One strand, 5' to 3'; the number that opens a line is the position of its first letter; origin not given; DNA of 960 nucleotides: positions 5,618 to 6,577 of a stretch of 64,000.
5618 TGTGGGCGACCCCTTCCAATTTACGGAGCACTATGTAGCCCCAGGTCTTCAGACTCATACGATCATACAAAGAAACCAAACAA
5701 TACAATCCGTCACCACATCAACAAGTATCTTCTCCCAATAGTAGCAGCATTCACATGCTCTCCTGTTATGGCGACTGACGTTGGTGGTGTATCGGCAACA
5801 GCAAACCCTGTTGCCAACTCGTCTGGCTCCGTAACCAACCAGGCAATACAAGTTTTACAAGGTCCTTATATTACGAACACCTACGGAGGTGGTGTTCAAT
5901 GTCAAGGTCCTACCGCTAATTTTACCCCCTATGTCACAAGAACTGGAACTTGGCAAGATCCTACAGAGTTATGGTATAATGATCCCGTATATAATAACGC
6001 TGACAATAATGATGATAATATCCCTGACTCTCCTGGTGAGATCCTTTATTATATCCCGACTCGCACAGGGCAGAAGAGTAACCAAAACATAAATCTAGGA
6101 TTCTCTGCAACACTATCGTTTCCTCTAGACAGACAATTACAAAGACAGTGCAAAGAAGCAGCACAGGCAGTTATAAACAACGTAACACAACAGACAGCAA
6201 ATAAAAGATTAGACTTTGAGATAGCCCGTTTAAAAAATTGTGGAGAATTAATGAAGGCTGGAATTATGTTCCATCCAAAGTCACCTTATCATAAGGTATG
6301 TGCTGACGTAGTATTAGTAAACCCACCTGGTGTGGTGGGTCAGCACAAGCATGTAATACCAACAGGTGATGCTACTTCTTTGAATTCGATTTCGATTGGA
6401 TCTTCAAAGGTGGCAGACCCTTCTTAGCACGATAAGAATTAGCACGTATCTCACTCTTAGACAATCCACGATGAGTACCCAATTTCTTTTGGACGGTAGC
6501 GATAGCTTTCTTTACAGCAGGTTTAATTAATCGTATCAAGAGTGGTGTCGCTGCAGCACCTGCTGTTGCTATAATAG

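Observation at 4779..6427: Candidate phage-encoded surface-fibre/export system: two paralogous exported subunits plus a channel-like protein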

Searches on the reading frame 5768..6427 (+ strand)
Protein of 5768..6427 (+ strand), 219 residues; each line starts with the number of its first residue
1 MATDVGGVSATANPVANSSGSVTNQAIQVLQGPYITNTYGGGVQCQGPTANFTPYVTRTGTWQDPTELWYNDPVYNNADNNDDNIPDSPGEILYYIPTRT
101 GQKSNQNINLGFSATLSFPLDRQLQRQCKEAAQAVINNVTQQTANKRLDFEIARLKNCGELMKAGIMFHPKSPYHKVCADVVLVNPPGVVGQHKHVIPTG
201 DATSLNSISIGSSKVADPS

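Call 10: search_dna_similar(query=window:5768-6427:+, collection=phages, mode=protein, max_rows=60, rows=spread)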
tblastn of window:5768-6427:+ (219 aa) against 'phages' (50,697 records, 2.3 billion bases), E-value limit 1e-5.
Records with a match: 438; places in all: 439; records where one place covers at least 80% of the query: 418.
Best place of each record, by identity: 90-95% 1; 60-80% 329; <60% 108.
By first word of the organism name: Synechococcus 311; Cyanophage 78; Prochlorococcus 37; Marine 10; uncultured 2.
By host as written in the record: - 138; Synechococcus 108; Synechococcus sp. 35; Synechococcus sp. WH7803 31; Synechococcus sp. WH8102 20; Synechococcus sp. WH 7803 13; Synechococcus sp. MW02 9; Synechococcus sp. WH8109 8; and 27 more.
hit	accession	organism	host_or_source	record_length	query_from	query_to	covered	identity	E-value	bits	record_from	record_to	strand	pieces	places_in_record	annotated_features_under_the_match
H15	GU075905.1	Prochlorococcus phage P-HM2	Prochlorococcus sp. MED4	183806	2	212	96%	75.6%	2e-92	301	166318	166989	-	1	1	hypothetical protein (x2)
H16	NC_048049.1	Synechococcus phage S-T4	Synechococcus sp. WH 7803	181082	2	217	99%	68.5%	9e-83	273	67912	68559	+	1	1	hypothetical protein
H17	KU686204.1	Synechococcus phage S-CAM9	Synechococcus sp.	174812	2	204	93%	68.5%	7e-76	253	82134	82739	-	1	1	hypothetical protein (x2)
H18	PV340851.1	Synechococcus phage Sf-CH3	Synechococcus sp. WH8102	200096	2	217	99%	63.4%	4e-75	251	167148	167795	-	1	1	hypothetical protein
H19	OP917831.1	Synechococcus phage S-M1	Synechococcus sp. WH 7803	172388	4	211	95%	65.4%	9e-75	250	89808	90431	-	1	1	hypothetical protein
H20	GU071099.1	Prochlorococcus phage P-RSM4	Prochlorococcus sp. MIT9303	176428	2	212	96%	64.0%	2e-73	247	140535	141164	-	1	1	hypothetical protein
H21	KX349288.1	Synechococcus phage S-RIM8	Synechococcus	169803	4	198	89%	68.7%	6e-73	245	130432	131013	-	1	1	hypothetical protein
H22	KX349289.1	Synechococcus phage S-RIM8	Synechococcus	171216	4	198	89%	68.7%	6e-73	245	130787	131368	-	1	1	hypothetical protein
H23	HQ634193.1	Cyanophage P-RSM6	Prochlorococcus NATL2A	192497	2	198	90%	67.8%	9e-66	224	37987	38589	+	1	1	hypothetical protein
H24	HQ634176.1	Cyanophage P-RSM3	Prochlorococcus NATL2A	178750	1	212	97%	62.6%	1e-74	250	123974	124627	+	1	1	hypothetical protein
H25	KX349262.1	Synechococcus phage S-RIM2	Synechococcus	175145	2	205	93%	64.7%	2e-71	240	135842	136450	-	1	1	hypothetical protein (x2)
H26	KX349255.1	Synechococcus phage S-RIM2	Synechococcus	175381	2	205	93%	64.7%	3e-71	240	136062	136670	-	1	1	hypothetical protein (x2)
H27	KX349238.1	Synechococcus phage S-RIM2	Synechococcus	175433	2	205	93%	64.7%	3e-71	240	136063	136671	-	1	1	hypothetical protein (x2)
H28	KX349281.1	Synechococcus phage S-RIM2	Synechococcus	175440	2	205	93%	64.7%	3e-71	240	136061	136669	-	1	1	hypothetical protein (x2)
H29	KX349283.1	Synechococcus phage S-RIM2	Synechococcus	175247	2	205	93%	64.7%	3e-71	240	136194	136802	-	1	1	hypothetical protein (x2)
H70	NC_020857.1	Cyanophage MED4-117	Prochlorococcus MED4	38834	9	201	88%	28.0%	3e-14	77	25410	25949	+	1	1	hypothetical protein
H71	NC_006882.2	Prochlorococcus phage P-SSP7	-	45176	6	182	81%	28.7%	3e-13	74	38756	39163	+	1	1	hypothetical protein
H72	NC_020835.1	Prochlorococcus phage P-SSP10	Prochlorococcus marinus NATL2A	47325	9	182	79%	29.1%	3e-12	71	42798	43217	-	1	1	hypothetical protein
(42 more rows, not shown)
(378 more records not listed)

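Call 19: find_related_loci(query=window:5768-6427:+, collection=viral_contigs, flank=4000)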
Query window:5768-6427:+ (219 aa) in viral_contigs; peptide patterns used: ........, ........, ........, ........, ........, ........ (x = any residue, [..] = any of these).
600 stretches matched a pattern (row limit reached: there are more); 594 encode a relative of the query (tblastn E <= 1e-3); the best 80 are kept; 80 distinct loci.
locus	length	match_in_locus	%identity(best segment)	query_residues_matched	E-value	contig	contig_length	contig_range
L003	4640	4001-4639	91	1-210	4e-132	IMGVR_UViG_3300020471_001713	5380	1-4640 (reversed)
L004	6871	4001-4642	90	1-211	2e-130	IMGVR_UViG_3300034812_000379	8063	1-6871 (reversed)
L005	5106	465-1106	88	1-211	2e-127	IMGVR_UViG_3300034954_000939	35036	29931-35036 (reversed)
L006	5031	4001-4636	89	1-211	2e-127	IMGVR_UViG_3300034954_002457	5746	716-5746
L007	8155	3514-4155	89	1-211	3e-126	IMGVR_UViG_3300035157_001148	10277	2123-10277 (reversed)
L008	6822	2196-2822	83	2-211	8e-114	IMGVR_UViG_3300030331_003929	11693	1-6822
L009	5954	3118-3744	83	2-211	8e-114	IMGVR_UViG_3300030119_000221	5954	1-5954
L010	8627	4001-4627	80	2-211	3e-110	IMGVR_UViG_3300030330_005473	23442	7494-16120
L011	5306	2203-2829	80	2-211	2e-110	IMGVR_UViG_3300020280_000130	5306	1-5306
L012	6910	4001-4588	84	2-197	3e-107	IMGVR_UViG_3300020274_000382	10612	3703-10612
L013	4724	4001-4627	73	1-213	2e-106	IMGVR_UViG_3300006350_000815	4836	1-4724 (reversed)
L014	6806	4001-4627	73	1-213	3e-106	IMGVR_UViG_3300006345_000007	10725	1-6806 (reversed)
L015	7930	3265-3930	76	1-211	7e-105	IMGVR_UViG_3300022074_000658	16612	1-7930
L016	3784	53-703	74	3-211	3e-104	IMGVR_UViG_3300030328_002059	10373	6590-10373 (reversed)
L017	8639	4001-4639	73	3-213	2e-102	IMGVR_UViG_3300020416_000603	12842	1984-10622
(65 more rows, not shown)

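Call 29: search_protein_representatives(protein=window:5768-6427:+)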
Query: 219 residues. Proteins with E-value up to 0.001 (for the whole library): 406; up to 1e-10: 251; up to 1e-30: 67. The best 150 are listed.
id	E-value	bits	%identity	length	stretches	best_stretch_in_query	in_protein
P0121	1.0e-82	293.3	64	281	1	1-215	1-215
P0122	3.2e-82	291.7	62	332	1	2-215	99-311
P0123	5.9e-81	287.6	64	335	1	2-205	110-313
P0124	1.0e-77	277.0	63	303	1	2-214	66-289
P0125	2.2e-77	275.9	68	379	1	2-185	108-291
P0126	8.9e-75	267.4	65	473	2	81-204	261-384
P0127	7.5e-73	261.1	61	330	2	82-219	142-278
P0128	1.1e-70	254.0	60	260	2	69-209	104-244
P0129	7.3e-70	251.3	63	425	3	81-200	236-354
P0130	1.9e-69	250.0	63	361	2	80-202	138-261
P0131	2.3e-68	246.4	54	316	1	2-203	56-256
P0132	5.3e-62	225.6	63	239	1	22-185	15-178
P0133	6.8e-62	225.2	55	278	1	6-202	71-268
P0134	5.6e-59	215.7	60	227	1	1-175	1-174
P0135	7.5e-59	215.3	60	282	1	22-201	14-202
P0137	1.3e-56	208.0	52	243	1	7-197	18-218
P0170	2.0e-36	142.0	48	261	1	7-203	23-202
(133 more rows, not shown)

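Call 34: predict_structure(alignment_id=A1)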
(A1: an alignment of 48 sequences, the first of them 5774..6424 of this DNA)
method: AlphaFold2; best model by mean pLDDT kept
length: 217 residues; sequences in the alignment: 48
mean_pLDDT: 72.8   pTM: 0.41
mean pLDDT of the five models: 72.8, 72.1, 72.0, 70.5, 68.2
residues with pLDDT >= 90: 31; 70-90: 108; 50-70: 48; < 50: 30
segments of 3 or more residues with pLDDT < 50: 1-23, 210-212, 215-217
pLDDT, mean of each block of 10 residues (from residue 1): 40 41 52 71 69 68 82 83 79 85 70 69 83 91 93 91 91 86 79 69 54 48
secondary structure, 60 per line:
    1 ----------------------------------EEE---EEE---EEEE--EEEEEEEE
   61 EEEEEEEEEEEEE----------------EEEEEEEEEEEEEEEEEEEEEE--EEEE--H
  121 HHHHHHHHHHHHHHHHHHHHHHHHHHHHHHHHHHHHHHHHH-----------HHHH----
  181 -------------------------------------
elements in order: E35-37 E41-43 E47-50 E53-73 E90-111 E114-117 H120-161 H173-176

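Call 37: fold_search(model_id=the predicted structure, library=pdb)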
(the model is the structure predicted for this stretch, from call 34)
No match with E <= 0.001 here; weaker rows may still be real.
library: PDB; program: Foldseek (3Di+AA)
matches with E <= 10: 201; with E <= 0.001: 0
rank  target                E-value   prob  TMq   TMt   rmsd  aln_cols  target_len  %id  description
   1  2ztb_B                3.6e-01  0.10  0.09  0.09  12.2        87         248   15  Crystal structure of the parasporin-2 Bacillus thuringiensis toxin that recognizes cancer cells (released 2009-01-13)
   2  1w3a_A                6.6e-01  0.09  0.11  0.08  17.0        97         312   11  Three dimensional structure of a novel pore-forming lectin from the mushroom Laetiporus sulphureus (released 2005-02-01)
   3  2ztb_A                6.6e-01  0.08  0.09  0.09  12.2        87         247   15  Crystal structure of the parasporin-2 Bacillus thuringiensis toxin that recognizes cancer cells (released 2009-01-13)
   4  6iac_B                7.5e-01  0.06  0.13  0.13  17.9       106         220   17  Portal and tail of native bacteriophage P68 (released 2019-11-06)
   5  6qz9_0A               7.5e-01  0.06  0.12  0.10  10.3        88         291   15  The cryo-EM structure of the collar complex and tail axis in bacteriophage phi29 (released 2019-06-12)
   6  8egr_I                7.5e-01  0.12  0.14  0.13   7.5        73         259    7  Upper tail structure of Staphylococcus phage Andhra (released 2022-12-14)
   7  6yfr_AA               9.6e-01  0.02  0.08  0.14  27.6       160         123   15  Virus-like particle of bacteriophage NT-391 (released 2020-09-02)
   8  8z5n_1                1.0e+00  0.08  0.13  0.13   8.7        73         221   11  Cryo-EM structure of the LPHT ring (released 2025-10-22)
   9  8yrm_A                1.1e+00  0.11  0.14  0.07   5.8        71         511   10  Iota toxin Ib pore serine-clamp mutant (released 2025-03-26)
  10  6uwr_A                1.3e+00  0.08  0.14  0.06   7.4        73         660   10  Clostridium difficile binary toxin translocase CDTb in asymmetric tetradecamer conformation (released 2020-01-22)
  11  6o2n_A                1.5e+00  0.06  0.12  0.06   8.0        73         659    8  CDTb Double Heptamer Short Form Modeled from Cryo-EM Map Reconstructed using C7 Symmetry (released 2019-10-30)
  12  8q86_E                1.5e+00  0.03  0.10  0.10  37.0       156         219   11  Trimer of the dimeric SaPI2 Stl transcriptional regulator (released 2025-03-05)
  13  2qxl_A                1.7e+00  0.04  0.12  0.06  22.1       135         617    9  Crystal Structure Analysis of Sse1, a yeast Hsp110 (released 2007-10-23)
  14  3gw6_C                1.7e+00  0.12  0.15  0.13  13.0       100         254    9  Intramolecular Chaperone (released 2010-02-02)
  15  4ev0_D                1.8e+00  0.03  0.10  0.10  27.6       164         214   13  Crystal Structure of Thermus thermophilus Catabolite Activator Protein (released 2012-06-20)
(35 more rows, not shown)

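Call 43: get_annotated_region(hit=H71, flank=3500)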
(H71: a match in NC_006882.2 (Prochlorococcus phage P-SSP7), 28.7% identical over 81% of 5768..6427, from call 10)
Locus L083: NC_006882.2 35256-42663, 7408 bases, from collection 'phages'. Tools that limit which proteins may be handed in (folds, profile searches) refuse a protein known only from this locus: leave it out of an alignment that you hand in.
description: Prochlorococcus phage P-SSP7, complete genome.
organism: Prochlorococcus phage P-SSP7 (NCBI taxid 2908095)
taxonomy: Viruses; Duplodnaviria; Heunggongvirae; Uroviricota; Caudoviricetes; Autographiviridae; Tiamatvirus; Tiamatvirus PSSP7
host: -; source: -; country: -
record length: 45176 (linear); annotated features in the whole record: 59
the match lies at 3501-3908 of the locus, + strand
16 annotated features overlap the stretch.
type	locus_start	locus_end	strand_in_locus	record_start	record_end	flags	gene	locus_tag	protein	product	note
CDS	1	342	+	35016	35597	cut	-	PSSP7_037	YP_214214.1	tail fiber protein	-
CDS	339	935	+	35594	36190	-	-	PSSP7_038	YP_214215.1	tail fiber protein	-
CDS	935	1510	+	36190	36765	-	-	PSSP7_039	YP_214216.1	tail fiber protein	similar to yeast cell wall protein Awa1p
CDS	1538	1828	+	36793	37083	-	-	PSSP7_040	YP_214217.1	uncharacterized protein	-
CDS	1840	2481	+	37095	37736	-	-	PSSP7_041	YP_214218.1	tail fiber protein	-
CDS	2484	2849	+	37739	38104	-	-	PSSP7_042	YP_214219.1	uncharacterized protein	1 transmembrane region predicted by TMHMM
CDS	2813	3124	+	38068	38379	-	-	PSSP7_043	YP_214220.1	hypothetical protein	2 transmembrane regions predicted by TMHMM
CDS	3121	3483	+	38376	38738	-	-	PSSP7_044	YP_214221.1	uncharacterized protein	possible SignalP predicted signalling protein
CDS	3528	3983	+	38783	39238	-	-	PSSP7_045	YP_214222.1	hypothetical protein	-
CDS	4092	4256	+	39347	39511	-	-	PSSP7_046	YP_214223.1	uncharacterized protein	-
CDS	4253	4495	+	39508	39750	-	-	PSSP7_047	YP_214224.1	terminase small subunit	similar to P60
CDS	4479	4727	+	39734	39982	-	-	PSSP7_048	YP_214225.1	uncharacterized protein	-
CDS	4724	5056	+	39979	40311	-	-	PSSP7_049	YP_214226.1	HNH endonuclease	similar to cyanobacterial HNH endonuclease, unknown P60, and gp7's of phiC31 and phiBT1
CDS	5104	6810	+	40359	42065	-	-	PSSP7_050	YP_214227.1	uncharacterized protein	-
misc_feature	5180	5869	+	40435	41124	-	-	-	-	-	genomic PCR only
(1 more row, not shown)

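Call 53: get_annotated_region(hit=H15, flank=3000)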
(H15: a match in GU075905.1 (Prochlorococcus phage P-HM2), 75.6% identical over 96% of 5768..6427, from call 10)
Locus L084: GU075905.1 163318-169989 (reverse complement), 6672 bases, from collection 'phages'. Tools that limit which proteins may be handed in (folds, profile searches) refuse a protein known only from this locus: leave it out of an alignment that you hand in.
description: Prochlorococcus phage P-HM2, complete genome.
organism: Prochlorococcus phage P-HM2 (NCBI taxid 445696)
taxonomy: Viruses; Duplodnaviria; Heunggongvirae; Uroviricota; Caudoviricetes; Eurybiavirus; Eurybiavirus PHM2
host: Prochlorococcus sp. MED4; source: -; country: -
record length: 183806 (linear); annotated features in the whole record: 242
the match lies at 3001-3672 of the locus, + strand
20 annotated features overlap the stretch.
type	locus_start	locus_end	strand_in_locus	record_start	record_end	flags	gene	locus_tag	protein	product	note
CDS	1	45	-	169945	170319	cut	-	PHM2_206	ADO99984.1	membrane protein-like protein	T4-LIKE GC: 555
CDS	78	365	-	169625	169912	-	-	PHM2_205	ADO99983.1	hypothetical protein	T4-LIKE GC: 285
CDS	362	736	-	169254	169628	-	-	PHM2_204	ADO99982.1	carboxylesterase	T4-LIKE GC: 438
CDS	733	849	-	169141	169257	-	-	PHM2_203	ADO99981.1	hypothetical protein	T4-LIKE GC: 594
CDS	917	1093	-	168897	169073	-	-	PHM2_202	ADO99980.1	hypothetical protein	T4-LIKE GC: 437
CDS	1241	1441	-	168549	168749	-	hli04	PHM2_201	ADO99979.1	high light inducible protein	T4-LIKE GC: 436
CDS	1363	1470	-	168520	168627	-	hli03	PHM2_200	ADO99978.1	high light inducible protein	T4-LIKE GC: 267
CDS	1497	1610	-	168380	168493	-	hli03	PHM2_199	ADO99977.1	high light inducible protein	T4-LIKE GC: 267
CDS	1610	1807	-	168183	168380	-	hli03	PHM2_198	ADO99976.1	high light inducible protein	T4-LIKE GC: 267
CDS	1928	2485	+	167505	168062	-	-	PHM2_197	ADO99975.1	hypothetical protein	T4-LIKE GC: 237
CDS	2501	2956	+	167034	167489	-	-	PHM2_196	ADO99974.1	hypothetical protein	T4-LIKE GC: 236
CDS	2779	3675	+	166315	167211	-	-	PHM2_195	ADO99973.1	hypothetical protein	T4-LIKE GC: 235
CDS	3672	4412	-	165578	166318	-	-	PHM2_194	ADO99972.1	hypothetical protein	T4-LIKE GC: 234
CDS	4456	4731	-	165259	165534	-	-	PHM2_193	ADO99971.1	hypothetical protein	T4-LIKE GC: 43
CDS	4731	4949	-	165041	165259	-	-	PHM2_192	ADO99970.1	plasmid stability protein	T4-LIKE GC: 414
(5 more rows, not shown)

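Call 68: search_protein_families(library=pfam, proteins=[L083:2484-2849:+, L083:2813-3124:+, L083:3088-3483:+, L083:3372-3983:+], max_evalue=0.1)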
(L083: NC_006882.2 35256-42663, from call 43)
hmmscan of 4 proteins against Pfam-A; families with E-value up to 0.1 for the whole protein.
L083:2484-2849:+ (121 aa): 0 families

L083:2813-3124:+ (103 aa): 1 family
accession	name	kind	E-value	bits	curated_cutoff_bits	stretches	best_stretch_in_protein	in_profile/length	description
PF20048.4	DUF6450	-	2.3e-32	111.1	25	1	21-85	1-67/68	Domain of unknown function (DUF6450)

L083:3088-3483:+ (131 aa): 0 families

L083:3372-3983:+ (203 aa): 0 families

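Call 74: search_protein_families(library=phrogs, proteins=[L083:2484-2849:+, L083:3088-3483:+, L083:3372-3983:+], max_evalue=0.001)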
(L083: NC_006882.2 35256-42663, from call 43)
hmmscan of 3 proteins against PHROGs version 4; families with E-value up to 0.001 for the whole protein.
L083:2484-2849:+ (121 aa): 1 family
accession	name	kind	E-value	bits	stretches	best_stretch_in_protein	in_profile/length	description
phrog_9426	-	unknown function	1e-49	169.1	1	1-120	9-132/136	-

L083:3088-3483:+ (131 aa): 1 family
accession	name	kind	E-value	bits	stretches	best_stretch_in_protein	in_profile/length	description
phrog_650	-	unknown function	1.1e-32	114.2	1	12-131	3-147/147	-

L083:3372-3983:+ (203 aa): 2 families
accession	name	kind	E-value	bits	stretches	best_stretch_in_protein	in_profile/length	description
phrog_1755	-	unknown function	2.4e-53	181.7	1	47-194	2-180/214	-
phrog_848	-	unknown function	1.9e-47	162.8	2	111-189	171-256/292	-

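Call 77: find_encoding_contigs(protein=P0170, flank=6000, max_places=3)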
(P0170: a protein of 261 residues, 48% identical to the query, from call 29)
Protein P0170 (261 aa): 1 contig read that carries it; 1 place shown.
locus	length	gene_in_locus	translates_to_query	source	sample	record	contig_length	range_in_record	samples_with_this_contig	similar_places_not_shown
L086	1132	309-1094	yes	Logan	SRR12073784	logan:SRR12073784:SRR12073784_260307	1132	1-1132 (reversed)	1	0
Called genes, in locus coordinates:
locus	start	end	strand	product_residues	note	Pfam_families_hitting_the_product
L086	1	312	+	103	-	?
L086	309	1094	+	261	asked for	-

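Call 78: find_encoding_contigs(protein=P0137, flank=6000, max_places=3)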
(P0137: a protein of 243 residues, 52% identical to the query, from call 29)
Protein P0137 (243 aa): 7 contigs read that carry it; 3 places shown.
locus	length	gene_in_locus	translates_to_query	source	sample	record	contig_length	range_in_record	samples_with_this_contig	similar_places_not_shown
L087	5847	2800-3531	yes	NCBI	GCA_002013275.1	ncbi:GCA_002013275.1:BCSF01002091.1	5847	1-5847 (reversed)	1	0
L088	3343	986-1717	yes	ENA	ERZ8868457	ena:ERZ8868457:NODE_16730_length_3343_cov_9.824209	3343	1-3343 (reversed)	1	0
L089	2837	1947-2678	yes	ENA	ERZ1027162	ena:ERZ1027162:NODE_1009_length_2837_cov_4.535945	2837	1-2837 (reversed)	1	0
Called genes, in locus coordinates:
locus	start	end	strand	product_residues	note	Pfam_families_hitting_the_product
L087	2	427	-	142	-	?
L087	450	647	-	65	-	-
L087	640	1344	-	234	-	PF12385:Peptidase_C70 (weak), PF13529:Peptidase_C39_2 (faint)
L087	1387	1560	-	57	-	-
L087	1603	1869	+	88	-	PF20048:DUF6450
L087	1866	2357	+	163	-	PF19847:DUF6322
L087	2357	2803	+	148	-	PF19847:DUF6322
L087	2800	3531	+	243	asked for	-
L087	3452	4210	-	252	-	-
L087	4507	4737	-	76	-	-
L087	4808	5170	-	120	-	PF24653:Phage_OMP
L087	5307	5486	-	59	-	-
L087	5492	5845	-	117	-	?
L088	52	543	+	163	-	PF19847:DUF6322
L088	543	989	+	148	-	PF19847:DUF6322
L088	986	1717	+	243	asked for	-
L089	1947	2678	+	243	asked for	-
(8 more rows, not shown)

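Call 79: search_protein_families(library=pfam, proteins=[L087:4808-5170:-, L087:3452-4210:-, L087:640-1344:-, L087:4507-4737:-], max_evalue=0.1)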
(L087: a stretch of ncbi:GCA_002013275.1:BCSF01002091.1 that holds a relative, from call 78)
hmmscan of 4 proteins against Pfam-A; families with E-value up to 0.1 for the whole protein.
L087:4808-5170:- (120 aa): 1 family
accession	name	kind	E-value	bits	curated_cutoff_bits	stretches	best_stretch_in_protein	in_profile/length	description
PF24653.1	Phage_OMP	-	5.4e-32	111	27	1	1-120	1-122/122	Cyanophage outer membrane protein like beta barrel domain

L087:3452-4210:- (252 aa): 0 families

L087:640-1344:- (234 aa): 3 families
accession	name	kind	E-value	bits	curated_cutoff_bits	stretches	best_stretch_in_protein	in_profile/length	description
PF13529.12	Peptidase_C39_2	-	1.9e-06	29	24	1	55-181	3-135/143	Peptidase_C39 like family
PF12385.14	Peptidase_C70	-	5.8e-06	26.7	19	1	69-194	17-129/141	Papain-like cysteine protease AvrRpt2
PF11838.14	ERAP1_C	-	0.091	12.6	38.2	0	65-117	164-209/318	ERAP1-like C-terminal domain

L087:4507-4737:- (76 aa): 0 families

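Call 84: find_related_loci(query=A3, collection=genome_contigs, flank=5000)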
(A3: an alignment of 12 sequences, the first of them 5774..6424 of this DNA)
Query A3 (217 aa) in genome_contigs; peptide patterns used: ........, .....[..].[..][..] (x = any residue, [..] = any of these).
45 stretches matched a pattern; 11 encode a relative of the query (tblastn E <= 1e-3); 11 distinct loci.
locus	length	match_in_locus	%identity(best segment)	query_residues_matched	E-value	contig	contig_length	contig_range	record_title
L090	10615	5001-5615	73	1-209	2e-104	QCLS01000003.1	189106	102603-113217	Prochlorococcus sp. AG-418-C09 Ga0171915_103, whole genome shotgun sequence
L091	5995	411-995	69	3-197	5e-87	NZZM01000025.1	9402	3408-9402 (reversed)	MAG: Formosa sp. isolate NAT248 155395, whole genome shotgun sequence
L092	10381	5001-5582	67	2-195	2e-84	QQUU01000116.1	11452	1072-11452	MAG: Bacteroidetes bacterium isolate IN_BCD_1 c_000000000094, whole genome shotgun sequence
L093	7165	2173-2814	63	3-206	6e-83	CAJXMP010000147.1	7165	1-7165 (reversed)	MAG TPA_asm: uncultured Lewinella sp. isolate SRR4030075_bin.52_MetaBAT_v2.12.1_MAG genome assembly, contig: NODE_4887_l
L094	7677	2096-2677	65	3-197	2e-82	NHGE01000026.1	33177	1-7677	MAG: Euryarchaeota archaeon TMED129 2721, whole genome shotgun sequence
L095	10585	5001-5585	63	2-196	4e-81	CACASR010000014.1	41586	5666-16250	uncultured Prochlorococcus sp. isolate AG-349-C13 genome assembly, contig: AG-349-C13_NODE_14, whole genome shotgun sequ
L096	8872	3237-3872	61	3-212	1e-78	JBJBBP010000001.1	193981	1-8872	MAG: Synechococcus sp. isolate CUG2217 NODE_33_length_193981_cov_138.337304, whole genome shotgun sequence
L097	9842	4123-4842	53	2-196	2e-72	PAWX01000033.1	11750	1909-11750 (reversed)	MAG: Gammaproteobacteria bacterium isolate SAT133 310146, whole genome shotgun sequence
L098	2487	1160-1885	50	3-196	3e-73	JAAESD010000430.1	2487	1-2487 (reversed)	MAG: bacterium isolate Ust_3 UstG_CONTIG3625536, whole genome shotgun sequence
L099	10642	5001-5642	57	3-217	1e-69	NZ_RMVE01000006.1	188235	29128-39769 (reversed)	Nonlabens xiamenensis strain 1Q3 NODE_6_length_188235_cov_12.6067, whole genome shotgun sequence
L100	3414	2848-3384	54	8-186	1e-59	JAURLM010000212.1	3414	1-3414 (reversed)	MAG: Chloroflexota bacterium isolate SFB_Oligo_Co_124 k141_3477910, whole genome shotgun sequence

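Call 97: get_annotated_region(hit=H70, flank=3000)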
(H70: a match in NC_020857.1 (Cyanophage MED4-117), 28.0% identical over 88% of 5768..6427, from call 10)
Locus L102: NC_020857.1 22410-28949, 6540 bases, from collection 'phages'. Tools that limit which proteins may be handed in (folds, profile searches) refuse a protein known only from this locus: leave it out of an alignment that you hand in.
description: Cyanophage MED4-117 genomic sequence.
organism: Cyanophage MED4-117 (NCBI taxid 889954)
taxonomy: Viruses; Duplodnaviria; Heunggongvirae; Uroviricota; Caudoviricetes
host: Prochlorococcus MED4; source: ALOHA; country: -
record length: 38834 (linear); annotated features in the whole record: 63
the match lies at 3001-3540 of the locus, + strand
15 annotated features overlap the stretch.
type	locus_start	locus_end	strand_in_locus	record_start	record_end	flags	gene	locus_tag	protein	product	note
CDS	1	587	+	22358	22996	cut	-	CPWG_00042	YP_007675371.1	hypothetical protein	-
CDS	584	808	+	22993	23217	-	-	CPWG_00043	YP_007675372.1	excisionase and transcriptional regulator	-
CDS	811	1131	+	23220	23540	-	-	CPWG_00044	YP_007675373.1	hypothetical protein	-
CDS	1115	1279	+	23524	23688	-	-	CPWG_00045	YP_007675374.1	hypothetical protein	-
CDS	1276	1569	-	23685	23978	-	-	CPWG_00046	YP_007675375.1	hypothetical protein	-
CDS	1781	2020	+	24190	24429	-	-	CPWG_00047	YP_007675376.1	hypothetical protein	-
CDS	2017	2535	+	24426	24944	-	-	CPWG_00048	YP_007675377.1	hypothetical protein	-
CDS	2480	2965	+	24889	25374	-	-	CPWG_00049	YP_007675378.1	hypothetical protein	-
CDS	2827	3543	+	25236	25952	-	-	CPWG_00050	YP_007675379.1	hypothetical protein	-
CDS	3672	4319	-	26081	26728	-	-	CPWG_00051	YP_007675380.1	hypothetical protein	-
CDS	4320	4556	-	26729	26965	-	-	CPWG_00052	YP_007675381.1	plasmid stability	-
CDS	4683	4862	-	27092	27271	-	-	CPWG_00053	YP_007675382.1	hypothetical protein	-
CDS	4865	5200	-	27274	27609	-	-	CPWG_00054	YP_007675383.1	hypothetical protein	-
CDS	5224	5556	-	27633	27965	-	-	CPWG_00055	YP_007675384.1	hypothetical protein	-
CDS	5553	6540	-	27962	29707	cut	-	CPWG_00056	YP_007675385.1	hypothetical protein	-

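Call 98: get_annotated_region(hit=H72, flank=3000)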
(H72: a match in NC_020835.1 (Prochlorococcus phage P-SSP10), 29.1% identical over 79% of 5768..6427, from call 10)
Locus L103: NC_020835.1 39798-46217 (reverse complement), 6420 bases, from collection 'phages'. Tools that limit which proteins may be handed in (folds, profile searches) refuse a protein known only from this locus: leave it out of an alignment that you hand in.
description: Prochlorococcus phage P-SSP10 genomic sequence.
organism: Prochlorococcus phage P-SSP10 (NCBI taxid 885867)
taxonomy: Viruses; Duplodnaviria; Heunggongvirae; Uroviricota; Caudoviricetes; Autographiviridae; Tangaroavirus; Tangaroavirus PSSP10
host: Prochlorococcus marinus NATL2A; source: Atlantic: BATS; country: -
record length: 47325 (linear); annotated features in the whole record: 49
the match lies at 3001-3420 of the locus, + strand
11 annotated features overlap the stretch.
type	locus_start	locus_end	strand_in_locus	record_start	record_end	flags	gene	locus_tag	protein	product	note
CDS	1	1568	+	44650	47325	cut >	-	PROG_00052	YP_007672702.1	hypothetical protein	-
CDS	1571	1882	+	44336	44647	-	-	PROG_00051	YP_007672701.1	hypothetical protein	-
CDS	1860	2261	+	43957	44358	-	-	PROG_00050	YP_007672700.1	hypothetical protein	-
CDS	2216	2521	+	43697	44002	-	-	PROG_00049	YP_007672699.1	hypothetical protein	-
CDS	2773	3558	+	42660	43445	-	-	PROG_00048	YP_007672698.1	hypothetical protein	-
CDS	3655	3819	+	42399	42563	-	-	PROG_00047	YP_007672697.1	hypothetical protein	-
CDS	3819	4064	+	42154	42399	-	-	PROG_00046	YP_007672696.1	terminase small subunit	-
CDS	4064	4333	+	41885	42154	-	-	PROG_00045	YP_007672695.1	hypothetical protein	similar to gp50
CDS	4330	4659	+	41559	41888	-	-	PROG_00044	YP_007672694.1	HNH endonuclease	-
CDS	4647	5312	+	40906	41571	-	-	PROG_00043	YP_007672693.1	transaldolase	-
CDS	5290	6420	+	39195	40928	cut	-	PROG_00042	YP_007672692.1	terminase large subunit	-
